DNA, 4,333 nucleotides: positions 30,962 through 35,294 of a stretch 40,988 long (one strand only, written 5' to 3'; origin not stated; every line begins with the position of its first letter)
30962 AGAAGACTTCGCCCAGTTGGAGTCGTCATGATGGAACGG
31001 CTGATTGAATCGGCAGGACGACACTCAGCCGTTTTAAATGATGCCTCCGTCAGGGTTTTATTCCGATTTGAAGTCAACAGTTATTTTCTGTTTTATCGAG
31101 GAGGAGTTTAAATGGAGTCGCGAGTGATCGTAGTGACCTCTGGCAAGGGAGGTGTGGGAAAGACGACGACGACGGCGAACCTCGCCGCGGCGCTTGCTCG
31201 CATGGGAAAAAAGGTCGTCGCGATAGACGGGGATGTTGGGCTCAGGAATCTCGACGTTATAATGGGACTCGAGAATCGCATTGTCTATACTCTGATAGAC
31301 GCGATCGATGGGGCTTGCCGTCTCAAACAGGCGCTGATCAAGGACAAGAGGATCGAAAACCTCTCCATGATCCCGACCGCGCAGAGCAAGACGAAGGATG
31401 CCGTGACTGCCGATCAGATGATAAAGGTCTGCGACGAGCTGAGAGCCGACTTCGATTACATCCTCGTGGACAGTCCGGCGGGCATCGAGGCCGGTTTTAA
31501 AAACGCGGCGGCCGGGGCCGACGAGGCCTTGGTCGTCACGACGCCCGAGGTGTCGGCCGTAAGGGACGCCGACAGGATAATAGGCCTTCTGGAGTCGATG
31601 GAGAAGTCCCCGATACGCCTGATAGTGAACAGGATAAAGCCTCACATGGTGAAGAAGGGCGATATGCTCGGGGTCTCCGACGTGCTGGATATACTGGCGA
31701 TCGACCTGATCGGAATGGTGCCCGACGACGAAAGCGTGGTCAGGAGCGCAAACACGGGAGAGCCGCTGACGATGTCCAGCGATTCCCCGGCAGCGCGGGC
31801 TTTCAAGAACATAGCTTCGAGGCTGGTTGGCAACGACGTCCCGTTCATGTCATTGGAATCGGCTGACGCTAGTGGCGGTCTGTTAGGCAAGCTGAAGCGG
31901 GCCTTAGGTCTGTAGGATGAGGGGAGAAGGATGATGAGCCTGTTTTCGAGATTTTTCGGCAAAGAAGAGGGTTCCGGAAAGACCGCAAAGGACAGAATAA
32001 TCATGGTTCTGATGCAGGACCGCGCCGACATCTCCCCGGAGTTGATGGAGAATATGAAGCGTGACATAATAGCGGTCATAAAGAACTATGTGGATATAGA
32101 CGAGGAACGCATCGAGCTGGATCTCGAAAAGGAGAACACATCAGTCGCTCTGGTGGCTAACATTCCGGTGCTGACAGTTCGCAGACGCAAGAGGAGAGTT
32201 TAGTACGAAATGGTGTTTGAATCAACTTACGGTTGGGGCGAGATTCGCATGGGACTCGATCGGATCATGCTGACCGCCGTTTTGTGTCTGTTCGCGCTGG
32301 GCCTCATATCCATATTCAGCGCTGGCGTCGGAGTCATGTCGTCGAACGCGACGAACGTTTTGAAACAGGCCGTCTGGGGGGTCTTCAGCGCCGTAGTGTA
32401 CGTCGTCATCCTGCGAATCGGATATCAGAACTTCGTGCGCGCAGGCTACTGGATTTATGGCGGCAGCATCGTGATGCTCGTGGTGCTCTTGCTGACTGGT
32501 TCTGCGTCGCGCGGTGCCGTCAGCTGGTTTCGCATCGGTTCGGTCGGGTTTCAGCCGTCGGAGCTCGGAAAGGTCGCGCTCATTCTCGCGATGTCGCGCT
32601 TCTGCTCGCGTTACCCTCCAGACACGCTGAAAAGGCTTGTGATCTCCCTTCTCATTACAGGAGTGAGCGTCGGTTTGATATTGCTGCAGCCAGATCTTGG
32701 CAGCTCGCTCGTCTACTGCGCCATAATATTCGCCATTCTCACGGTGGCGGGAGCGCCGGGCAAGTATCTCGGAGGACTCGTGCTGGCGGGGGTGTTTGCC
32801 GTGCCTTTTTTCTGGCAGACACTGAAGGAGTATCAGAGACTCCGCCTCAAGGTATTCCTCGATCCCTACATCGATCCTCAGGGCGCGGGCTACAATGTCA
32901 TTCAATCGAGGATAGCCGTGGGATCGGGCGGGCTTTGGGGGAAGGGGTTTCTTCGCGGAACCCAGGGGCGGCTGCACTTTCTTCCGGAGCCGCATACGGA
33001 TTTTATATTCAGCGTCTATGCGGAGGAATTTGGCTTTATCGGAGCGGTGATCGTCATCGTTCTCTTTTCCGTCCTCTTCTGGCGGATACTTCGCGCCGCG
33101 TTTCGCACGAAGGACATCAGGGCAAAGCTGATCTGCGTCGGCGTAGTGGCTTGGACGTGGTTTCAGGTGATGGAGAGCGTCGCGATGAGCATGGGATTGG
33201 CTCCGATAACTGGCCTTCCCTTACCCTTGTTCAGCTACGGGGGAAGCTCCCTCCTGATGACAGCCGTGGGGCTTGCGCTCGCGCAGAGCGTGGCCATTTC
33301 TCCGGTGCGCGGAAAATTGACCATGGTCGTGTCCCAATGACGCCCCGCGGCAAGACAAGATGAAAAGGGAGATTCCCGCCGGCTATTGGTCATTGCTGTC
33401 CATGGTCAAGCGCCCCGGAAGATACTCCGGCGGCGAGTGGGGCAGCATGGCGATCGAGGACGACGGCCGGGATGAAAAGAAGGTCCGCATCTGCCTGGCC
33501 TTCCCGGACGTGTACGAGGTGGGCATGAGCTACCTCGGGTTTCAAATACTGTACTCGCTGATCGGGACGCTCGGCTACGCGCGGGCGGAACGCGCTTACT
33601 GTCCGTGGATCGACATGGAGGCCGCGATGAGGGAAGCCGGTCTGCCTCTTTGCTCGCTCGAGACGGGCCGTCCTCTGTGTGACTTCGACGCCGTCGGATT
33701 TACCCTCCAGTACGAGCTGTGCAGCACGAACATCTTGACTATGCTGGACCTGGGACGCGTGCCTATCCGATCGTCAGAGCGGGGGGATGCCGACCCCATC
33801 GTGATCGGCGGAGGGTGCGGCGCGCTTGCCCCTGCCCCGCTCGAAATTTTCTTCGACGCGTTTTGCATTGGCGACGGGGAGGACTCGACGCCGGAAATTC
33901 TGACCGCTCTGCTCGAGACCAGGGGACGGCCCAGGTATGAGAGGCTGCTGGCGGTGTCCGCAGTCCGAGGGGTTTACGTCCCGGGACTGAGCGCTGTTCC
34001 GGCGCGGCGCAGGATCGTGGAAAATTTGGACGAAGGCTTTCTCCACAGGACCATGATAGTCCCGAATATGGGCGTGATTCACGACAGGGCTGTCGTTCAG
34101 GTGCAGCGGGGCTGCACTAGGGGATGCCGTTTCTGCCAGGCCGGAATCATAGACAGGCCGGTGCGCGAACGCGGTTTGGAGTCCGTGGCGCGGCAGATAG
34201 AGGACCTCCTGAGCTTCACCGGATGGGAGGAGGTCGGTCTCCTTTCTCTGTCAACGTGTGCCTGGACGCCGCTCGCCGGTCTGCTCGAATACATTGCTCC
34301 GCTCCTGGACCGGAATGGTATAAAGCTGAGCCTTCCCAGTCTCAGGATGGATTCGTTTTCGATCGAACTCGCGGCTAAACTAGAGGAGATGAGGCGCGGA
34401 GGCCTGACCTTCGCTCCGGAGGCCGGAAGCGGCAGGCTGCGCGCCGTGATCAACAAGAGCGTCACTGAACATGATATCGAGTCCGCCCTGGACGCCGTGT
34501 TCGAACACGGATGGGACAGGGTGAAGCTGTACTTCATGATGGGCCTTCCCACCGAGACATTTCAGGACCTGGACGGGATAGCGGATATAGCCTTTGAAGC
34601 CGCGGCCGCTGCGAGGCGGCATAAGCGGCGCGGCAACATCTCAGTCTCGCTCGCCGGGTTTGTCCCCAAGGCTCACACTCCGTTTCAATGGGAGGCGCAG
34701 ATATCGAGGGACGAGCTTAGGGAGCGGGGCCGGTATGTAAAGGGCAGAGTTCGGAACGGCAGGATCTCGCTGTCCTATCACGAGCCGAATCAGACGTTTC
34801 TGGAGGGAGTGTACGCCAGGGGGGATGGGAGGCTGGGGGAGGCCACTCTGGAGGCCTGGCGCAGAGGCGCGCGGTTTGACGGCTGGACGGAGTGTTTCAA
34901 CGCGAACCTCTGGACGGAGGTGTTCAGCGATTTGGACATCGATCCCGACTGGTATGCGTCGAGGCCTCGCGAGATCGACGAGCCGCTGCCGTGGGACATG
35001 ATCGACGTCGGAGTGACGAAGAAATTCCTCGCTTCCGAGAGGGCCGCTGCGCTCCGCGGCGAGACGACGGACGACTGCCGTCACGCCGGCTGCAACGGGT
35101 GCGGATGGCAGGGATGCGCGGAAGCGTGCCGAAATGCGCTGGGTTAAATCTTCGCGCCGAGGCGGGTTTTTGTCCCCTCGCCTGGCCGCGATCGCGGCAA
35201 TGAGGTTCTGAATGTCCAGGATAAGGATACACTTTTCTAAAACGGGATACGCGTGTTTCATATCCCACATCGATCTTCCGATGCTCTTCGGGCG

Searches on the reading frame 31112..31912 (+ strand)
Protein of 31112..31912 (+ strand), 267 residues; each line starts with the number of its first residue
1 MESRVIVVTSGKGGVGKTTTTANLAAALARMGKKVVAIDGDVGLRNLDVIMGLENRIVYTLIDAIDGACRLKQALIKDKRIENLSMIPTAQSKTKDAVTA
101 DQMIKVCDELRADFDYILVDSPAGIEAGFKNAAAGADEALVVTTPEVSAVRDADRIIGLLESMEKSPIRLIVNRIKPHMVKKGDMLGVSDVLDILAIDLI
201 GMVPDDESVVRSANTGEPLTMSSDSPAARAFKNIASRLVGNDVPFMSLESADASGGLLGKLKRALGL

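Call 18: search_protein_families(library=ncbifam, proteins=[window:31112-31912:+], max_evalue=0.00001)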
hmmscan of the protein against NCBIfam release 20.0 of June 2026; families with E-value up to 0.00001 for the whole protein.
window:31112-31912:+ (267 aa): 25 families
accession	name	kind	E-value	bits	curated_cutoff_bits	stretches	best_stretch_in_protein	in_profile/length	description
TIGR01968.1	minD_bact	equivalog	1.1e-116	388.8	212.9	1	4-263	2-259/261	septum site-determining protein MinD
NF008079.0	PRK10818.1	equivalog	9.5e-81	271.1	508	1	3-251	2-259/270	septum site-determining protein MinD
TIGR01969.1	minD_arch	subfamily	8.6e-54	182.3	201.75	1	4-242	1-234/251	cell division ATPase MinD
TIGR03815.1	CpaE_hom_Actino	equivalog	4.1e-19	68.9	154.45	1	2-237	110-339/340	septum site-determining protein Ssd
NF041136.1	MrpORP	equivalog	4.5e-19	69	450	1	4-240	6-250/365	iron-sulfur cluster carrier protein MrpORP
TIGR01007.1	eps_fam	subfamily_domain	2.7e-18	66.2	108.05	1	3-182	17-197/204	polysaccharide biosynthesis tyrosine autokinase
TIGR03371.1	cellulose_yhjQ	equivalog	1.3e-17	64.1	157.85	1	5-238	3-241/246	cellulose biosynthesis protein BcsQ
NF047398.1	AAA_KGGVGR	domain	7.4e-14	52.5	90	1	4-42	3-41/190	KGGVGR-motif variant AAA ATPase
NF041546.1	ParA_partition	equivalog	9.6e-14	51.4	180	1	5-41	1-37/203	ParA family partition ATPase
NF008669.0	PRK11670.1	equivalog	1.1e-13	50.8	348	1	5-238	109-349/369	iron-sulfur cluster carrier protein ApbC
TIGR03018.1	pepcterm_TyrKin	hypoth_equivalog_domain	1.2e-13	50.9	230.65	1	4-164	36-200/207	XrtA-associated tyrosine autokinase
TIGR01281.1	DPOR_bchL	equivalog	3.3e-13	49.6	345.15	1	7-238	3-243/268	ferredoxin:protochlorophyllide reductase (ATP-dependent) iron-sulfur ATP-binding protein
NF033200.1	F430_CfbC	exception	7.2e-12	45.2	402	1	10-242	6-242/260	Ni-sirohydrochlorin a,c-diamide reductive cyclase ATP-dependent reductase subunit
TIGR01005.1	eps_transp_fam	subfamily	1.9e-11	42.9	411.7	1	2-154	545-697/754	exopolysaccharide transport protein family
TIGR01287.1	nifH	equivalog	6.4e-11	42.1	394.35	1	9-242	5-248/275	nitrogenase iron protein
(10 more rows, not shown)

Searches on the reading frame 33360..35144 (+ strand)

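Call 69: search_protein_families(library=pfam, proteins=[window:33360-35144:+], max_evalue=0.00001)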
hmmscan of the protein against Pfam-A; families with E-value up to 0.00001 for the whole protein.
window:33360-35144:+ (595 aa): 2 families
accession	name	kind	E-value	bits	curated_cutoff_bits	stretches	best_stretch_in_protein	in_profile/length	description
PF19864.5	Radical_SAM_N2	-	1.6e-50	170.9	29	1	60-208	1-151/151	Radical SAM proteins, N-terminal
PF04055.27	Radical_SAM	-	8.6e-17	62.2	29.5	1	247-409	2-164/166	Radical SAM superfamily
